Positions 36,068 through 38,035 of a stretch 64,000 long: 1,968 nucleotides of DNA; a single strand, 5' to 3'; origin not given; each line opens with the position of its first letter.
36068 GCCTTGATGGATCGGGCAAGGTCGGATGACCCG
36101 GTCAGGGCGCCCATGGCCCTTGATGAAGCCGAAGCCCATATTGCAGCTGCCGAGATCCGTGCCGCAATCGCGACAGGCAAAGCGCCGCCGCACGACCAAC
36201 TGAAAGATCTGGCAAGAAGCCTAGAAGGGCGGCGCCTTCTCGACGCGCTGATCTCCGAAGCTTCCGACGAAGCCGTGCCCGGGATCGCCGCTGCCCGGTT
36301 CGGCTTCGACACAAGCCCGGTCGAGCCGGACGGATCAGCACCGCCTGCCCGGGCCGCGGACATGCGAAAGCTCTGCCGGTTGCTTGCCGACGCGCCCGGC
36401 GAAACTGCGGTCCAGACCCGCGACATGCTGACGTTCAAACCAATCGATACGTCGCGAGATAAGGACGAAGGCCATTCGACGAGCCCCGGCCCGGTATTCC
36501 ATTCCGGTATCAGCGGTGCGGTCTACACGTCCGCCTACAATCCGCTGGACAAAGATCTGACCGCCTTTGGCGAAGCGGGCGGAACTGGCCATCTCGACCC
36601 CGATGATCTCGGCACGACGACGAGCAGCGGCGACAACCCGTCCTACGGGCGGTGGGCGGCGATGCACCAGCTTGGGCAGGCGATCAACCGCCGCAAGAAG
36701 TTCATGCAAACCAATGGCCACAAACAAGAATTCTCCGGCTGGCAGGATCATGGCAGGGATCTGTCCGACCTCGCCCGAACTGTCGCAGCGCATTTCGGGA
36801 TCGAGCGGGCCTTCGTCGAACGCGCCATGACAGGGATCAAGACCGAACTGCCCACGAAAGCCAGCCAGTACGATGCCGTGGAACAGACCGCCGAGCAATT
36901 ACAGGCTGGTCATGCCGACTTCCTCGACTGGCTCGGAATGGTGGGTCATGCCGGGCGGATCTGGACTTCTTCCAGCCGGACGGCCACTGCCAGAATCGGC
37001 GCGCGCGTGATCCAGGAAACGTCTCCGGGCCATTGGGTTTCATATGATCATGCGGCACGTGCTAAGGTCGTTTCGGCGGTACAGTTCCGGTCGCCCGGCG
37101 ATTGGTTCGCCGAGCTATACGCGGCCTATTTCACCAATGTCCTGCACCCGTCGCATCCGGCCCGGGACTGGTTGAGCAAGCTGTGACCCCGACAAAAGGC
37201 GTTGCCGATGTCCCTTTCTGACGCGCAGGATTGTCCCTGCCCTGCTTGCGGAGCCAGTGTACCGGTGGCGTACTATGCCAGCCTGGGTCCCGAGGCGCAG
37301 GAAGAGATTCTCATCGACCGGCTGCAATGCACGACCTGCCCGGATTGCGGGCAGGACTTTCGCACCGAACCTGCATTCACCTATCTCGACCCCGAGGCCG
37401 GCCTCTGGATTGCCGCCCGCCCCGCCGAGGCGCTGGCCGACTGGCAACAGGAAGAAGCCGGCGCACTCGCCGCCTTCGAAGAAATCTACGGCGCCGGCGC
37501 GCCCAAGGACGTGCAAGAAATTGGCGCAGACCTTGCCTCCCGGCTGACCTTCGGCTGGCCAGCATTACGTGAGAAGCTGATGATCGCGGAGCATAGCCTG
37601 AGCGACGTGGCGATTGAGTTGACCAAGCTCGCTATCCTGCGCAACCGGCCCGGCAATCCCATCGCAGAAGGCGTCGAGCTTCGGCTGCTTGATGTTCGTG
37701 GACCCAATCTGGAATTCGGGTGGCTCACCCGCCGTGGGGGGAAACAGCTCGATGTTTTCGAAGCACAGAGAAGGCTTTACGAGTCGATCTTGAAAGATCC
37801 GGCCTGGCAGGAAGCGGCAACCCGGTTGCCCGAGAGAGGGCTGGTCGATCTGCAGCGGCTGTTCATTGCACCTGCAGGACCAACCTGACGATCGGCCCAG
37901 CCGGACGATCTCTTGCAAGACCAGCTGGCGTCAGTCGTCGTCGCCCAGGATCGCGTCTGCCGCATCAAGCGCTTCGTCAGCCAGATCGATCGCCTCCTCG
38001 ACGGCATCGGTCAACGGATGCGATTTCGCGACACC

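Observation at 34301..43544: Five-gene island of cytoplasmic orphan proteins next to the T6SS: candidate cargo set or undescribed system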

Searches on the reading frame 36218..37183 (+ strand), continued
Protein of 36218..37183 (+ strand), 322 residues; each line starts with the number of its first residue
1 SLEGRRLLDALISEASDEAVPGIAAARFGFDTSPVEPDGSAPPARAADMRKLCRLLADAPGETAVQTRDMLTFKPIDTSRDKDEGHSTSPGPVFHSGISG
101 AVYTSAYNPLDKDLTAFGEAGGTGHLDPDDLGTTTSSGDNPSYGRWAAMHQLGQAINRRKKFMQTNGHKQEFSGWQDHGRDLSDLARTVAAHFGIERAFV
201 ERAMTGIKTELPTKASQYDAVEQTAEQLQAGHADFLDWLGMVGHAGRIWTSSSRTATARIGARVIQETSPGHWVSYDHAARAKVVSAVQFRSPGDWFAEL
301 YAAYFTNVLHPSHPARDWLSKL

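Call 97: search_solved_structures(query=A3, max_evalue=10, show_alignments=3)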
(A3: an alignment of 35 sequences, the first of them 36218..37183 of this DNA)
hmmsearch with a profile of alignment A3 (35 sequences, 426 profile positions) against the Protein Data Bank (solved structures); distinct sequences matched with E-value up to 10: 31.
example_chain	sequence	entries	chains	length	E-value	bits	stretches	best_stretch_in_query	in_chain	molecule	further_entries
8oyy_A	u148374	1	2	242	0.0044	19.8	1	48-176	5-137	De novo designed soluble GPCR-like protein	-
2ba2_A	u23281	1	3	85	0.075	15.7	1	106-175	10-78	Hypothetical UPF0134 protein MPN010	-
2xpk_A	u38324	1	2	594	0.22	14.2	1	24-143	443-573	O-GLCNACASE NAGJ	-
1yvl_A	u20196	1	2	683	0.29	13.8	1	60-193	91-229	Signal transducer and activator of transcription 1-alpha/beta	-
7khv_A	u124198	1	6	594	0.3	13.7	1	24-143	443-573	O-GlcNAcase NagJ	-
8yyu_A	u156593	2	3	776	0.36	13.5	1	61-193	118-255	Signal transducer and activator of transcription 1-alpha/beta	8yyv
2j62_A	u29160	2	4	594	0.37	13.4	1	24-143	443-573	O-GlcNAcase NagJ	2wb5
2cbi_A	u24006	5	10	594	0.37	13.4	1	24-143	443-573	HYALURONIDASE | O-GLCNACASE NAGJ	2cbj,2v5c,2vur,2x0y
4xev_A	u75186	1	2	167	0.45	13.1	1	36-123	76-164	Fusion protein of Protein-tyrosine kinase 2-beta FAT domain and Leupaxin LD1 motif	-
9iga_A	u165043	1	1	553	0.78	12.4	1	106-193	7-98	Isoform Alpha of Signal transducer and activator of transcription 1-alpha/beta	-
4gkj_T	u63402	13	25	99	0.9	12.2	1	37-105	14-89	30S ribosomal protein S20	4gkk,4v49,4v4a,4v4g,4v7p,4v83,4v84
8d3f_A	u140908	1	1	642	0.96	12.1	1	104-193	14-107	Signal transducer and activator of transcription 1-alpha/beta,Inhibitor of STAT1-dependent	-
4jv5_T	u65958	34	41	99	1.6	11.4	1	38-105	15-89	30S ribosomal protein 20 | 30S ribosomal protein S20 | RIBOSOMAL PROTEIN S20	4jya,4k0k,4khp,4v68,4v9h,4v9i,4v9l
6fkf_p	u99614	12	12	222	1.6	11.3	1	33-126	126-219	ATP synthase subunit b', chloroplastic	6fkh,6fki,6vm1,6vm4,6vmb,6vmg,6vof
1fjg_T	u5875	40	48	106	1.6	11.3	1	31-105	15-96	30S RIBOSOMAL PROTEIN S20 | RIBOSOMAL PROTEIN S20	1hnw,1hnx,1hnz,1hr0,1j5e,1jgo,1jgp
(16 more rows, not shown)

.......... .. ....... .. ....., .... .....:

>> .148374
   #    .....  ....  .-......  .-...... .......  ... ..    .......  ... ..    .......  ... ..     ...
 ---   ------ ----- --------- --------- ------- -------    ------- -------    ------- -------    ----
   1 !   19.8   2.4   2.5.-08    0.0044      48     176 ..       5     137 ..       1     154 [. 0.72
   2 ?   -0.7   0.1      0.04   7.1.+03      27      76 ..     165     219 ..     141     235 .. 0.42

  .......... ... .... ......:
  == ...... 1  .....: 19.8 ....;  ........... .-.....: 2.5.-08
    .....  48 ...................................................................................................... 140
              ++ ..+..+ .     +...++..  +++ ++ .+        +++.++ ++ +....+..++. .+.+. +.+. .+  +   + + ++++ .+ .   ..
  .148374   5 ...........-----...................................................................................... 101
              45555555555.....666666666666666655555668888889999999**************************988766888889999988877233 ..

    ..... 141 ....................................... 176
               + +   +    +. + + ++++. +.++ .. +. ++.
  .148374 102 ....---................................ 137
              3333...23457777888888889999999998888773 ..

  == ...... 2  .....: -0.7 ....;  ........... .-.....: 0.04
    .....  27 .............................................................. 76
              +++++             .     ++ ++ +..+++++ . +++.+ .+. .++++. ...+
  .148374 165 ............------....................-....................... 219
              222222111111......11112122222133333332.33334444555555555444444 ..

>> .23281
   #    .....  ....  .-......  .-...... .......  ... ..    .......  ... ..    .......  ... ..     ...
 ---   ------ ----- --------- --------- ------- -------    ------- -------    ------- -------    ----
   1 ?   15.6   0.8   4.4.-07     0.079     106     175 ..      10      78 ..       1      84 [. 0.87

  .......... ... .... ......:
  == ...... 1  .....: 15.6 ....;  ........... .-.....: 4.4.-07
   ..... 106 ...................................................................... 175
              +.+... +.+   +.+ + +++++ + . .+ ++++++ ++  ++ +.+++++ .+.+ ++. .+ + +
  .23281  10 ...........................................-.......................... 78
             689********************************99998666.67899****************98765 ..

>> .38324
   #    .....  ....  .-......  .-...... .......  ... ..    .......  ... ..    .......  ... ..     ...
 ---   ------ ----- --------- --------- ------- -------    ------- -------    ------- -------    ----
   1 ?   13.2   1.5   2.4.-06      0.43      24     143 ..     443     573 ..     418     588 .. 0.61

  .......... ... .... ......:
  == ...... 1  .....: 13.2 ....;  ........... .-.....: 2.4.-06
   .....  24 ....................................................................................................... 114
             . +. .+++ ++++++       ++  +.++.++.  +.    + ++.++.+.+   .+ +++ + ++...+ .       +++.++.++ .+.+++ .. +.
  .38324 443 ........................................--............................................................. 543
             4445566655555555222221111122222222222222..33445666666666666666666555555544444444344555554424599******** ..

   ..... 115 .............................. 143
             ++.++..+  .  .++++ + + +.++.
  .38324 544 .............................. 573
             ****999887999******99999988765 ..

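Call 99: search_protein_families(library=ncbifam, proteins=[P0022], max_evalue=0.01)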
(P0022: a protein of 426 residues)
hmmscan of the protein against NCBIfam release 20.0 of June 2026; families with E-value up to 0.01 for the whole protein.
P0022 (426 aa): 0 families

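Call 123: search_protein_families(library=pfam, proteins=[L008:10922-11587:+, L011:10639-11313:+, L013:10832-11512:+, L021:10710-11402:+, L084:10675-11337:+, L064:10724-11419:+], max_evalue=0.001)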
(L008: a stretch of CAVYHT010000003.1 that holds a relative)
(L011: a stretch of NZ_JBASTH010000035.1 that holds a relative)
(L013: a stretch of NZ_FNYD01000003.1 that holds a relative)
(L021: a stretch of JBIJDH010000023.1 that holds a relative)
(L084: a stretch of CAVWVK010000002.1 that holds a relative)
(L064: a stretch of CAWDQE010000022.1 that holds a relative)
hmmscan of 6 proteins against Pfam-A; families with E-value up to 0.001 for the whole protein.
L008:10922-11587:+ (222 aa): 1 family
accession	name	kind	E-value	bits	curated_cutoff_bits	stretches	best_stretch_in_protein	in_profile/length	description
PF14353.12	CpXC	-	2.9e-16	60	25.4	1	10-140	2-121/121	CpXC protein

L011:10639-11313:+ (225 aa): 5 families
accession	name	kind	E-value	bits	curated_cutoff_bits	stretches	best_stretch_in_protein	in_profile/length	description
PF14353.12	CpXC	-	2.4e-25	89.3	25.4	1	9-144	1-121/121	CpXC protein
PF13248.11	Zn_ribbon_3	-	2.9e-05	23.8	27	0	43-55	14-26/26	zinc-ribbon domain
PF13717.11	Zn_ribbon_4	-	0.00023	21.4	30.3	0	48-60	5-17/36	zinc-ribbon domain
PF24460.1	DUF7575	-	0.0003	20.5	28.5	0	46-55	4-13/28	Domain of unknown function (DUF7575)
PF14369.11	Zn_ribbon_19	-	0.0004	20.9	30.8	0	9-19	22-32/35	zinc-ribbon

L013:10832-11512:+ (227 aa): 2 families
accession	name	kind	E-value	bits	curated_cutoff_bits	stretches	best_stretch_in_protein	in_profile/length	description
PF14353.12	CpXC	-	1.4e-19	70.7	25.4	1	10-144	2-121/121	CpXC protein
PF13717.11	Zn_ribbon_4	-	0.00087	19.6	30.3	0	46-60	3-17/36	zinc-ribbon domain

L021:10710-11402:+ (231 aa): 1 family
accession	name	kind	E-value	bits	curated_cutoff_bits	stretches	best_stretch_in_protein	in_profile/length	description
PF14353.12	CpXC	-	3.5e-19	69.4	25.4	1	9-144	1-121/121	CpXC protein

L084:10675-11337:+ (221 aa): 1 family
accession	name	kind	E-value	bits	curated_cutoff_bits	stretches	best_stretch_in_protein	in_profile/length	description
PF14353.12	CpXC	-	7.9e-20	71.5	25.4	1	10-144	2-121/121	CpXC protein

L064:10724-11419:+ (232 aa): 1 family
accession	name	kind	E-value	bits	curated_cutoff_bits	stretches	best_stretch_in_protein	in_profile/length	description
PF14353.12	CpXC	-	1.7e-21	76.9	25.4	1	10-144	2-121/121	CpXC protein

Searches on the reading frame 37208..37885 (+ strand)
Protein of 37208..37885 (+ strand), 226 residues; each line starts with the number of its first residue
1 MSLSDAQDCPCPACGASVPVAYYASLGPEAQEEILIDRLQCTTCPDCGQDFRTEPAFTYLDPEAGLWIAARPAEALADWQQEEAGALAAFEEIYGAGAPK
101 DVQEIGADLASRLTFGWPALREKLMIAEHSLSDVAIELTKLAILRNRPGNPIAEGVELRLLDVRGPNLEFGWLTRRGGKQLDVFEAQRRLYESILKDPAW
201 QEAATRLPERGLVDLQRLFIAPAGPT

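Call 8: search_protein_families(library=pfam, proteins=[window:37208-37885:+], max_evalue=1)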
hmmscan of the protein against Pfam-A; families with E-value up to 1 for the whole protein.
window:37208-37885:+ (226 aa): 3 families
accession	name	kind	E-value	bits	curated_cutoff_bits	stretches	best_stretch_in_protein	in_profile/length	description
PF14353.12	CpXC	-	3.5e-16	59.7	25.4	1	10-140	2-121/121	CpXC protein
PF09723.15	Zn_ribbon_8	-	0.31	11.6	34.4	0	3-17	21-36/41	Zinc ribbon domain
PF10571.15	UPF0547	-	0.88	10.2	29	0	11-21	3-13/26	Uncharacterised protein family UPF0547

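Call 9: search_protein_families(library=ncbifam, proteins=[window:37208-37885:+], max_evalue=1)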
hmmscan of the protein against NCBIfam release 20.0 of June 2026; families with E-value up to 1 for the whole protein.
window:37208-37885:+ (226 aa): 2 families
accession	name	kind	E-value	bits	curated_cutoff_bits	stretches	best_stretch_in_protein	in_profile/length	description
NF041197.2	CxxC_Se_CxxC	equivalog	0.0097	16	40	0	11-35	21-45/53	dual CXXC motif small (seleno)protein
TIGR02605.1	CxxC_CxxC_SSSS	subfamily_domain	0.18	11.9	31.3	0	2-17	20-36/52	FmdB family zinc ribbon protein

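Call 15: search_protein_families(library=padloc, proteins=[window:37208-37885:+], max_evalue=0.1)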
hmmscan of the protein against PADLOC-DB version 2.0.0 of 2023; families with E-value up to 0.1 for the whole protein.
window:37208-37885:+ (226 aa): 0 families

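Call 63: search_solved_structures(query=window:37208-37885:+, max_evalue=10)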
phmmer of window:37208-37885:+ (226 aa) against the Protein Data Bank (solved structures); distinct sequences matched with E-value up to 10: 6.
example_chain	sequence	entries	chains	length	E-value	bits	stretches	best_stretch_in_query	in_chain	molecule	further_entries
9mqx_A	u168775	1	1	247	0.065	16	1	9-74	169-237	NADH:ubiquinone oxidoreductase chain G-like protein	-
4clv_A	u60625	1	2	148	0.44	13.3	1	181-219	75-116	NICKEL-COBALT-CADMIUM RESISTANCE PROTEIN NCCX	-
2y39_A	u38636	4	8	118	0.74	12.6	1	176-220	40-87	NICKEL AND COBALT RESISTANCE PROTEIN CNRR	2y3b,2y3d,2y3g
4wwb_A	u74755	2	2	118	0.76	12.5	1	176-220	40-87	Nickel and cobalt resistance protein CnrR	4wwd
2mbv_A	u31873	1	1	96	0.84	12.4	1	10-92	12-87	Fusion protein of LIM domain transcription factor LMO4 (77-147) and DEAF1 (404-418)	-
5vo0_A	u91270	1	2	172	1.6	11.5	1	8-51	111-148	TNF receptor-associated factor 6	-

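Call 123: search_protein_families(library=pfam, proteins=[window:37208-37885:+], max_evalue=0.001)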
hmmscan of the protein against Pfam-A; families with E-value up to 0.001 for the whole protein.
window:37208-37885:+ (226 aa): 1 family
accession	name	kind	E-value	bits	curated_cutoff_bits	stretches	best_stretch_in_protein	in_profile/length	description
PF14353.12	CpXC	-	3.5e-16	59.7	25.4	1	10-140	2-121/121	CpXC protein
